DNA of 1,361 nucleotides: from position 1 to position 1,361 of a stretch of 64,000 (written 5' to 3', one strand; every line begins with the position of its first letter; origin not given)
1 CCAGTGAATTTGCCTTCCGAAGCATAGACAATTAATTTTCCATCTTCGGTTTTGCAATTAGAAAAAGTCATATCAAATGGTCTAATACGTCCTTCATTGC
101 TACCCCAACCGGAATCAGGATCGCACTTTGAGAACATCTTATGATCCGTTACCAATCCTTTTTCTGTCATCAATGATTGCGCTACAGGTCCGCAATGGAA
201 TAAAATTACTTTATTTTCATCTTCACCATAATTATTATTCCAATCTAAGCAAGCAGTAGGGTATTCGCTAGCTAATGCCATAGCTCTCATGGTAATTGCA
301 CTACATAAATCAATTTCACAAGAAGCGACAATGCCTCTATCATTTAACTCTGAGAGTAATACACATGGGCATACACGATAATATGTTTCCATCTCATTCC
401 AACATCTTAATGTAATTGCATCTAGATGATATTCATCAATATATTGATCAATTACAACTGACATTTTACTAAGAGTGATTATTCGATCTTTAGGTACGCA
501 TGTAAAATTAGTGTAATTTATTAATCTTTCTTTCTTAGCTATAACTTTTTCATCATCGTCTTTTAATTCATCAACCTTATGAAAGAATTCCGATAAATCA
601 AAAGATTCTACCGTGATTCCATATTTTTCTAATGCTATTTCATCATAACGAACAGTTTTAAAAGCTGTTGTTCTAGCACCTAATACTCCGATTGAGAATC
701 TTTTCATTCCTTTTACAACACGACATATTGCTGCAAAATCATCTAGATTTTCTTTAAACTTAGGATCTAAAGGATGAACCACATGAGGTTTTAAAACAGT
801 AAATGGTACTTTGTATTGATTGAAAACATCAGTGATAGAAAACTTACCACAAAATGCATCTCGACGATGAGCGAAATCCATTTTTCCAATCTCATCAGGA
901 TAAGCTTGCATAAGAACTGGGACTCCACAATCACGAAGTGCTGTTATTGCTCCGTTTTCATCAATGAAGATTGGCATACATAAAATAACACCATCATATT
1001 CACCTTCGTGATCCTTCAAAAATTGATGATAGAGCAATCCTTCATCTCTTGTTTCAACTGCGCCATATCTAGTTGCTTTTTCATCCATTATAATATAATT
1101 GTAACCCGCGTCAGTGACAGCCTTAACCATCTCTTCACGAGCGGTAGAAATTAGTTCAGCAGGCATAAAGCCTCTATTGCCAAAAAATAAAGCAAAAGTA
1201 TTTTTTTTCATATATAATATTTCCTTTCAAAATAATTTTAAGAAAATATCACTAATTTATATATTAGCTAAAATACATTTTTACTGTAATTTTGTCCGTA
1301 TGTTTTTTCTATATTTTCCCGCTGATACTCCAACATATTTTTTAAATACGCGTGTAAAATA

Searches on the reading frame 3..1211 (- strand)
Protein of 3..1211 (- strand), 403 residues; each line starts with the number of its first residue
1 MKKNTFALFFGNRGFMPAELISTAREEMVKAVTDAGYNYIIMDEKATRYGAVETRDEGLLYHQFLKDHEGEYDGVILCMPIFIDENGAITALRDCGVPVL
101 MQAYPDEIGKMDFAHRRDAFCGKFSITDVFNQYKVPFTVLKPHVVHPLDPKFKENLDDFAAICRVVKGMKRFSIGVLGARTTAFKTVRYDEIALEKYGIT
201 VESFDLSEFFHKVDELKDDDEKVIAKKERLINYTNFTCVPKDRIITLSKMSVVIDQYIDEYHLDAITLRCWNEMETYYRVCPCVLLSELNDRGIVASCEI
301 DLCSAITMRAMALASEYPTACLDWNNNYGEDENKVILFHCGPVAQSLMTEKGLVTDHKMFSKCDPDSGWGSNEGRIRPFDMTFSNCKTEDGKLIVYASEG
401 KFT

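Call 66: search_protein_families(library=ncbifam, proteins=[window:3-1211:-], max_evalue=0.00001)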
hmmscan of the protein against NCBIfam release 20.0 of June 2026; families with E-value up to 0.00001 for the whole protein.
window:3-1211:- (403 aa): 1 family
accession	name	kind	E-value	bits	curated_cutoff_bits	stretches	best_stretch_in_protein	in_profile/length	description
NF048012.1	SlpQosIsomSftI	equivalog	4.6e-26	91.5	700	1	64-351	53-335/443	sulfoquinovose isomerase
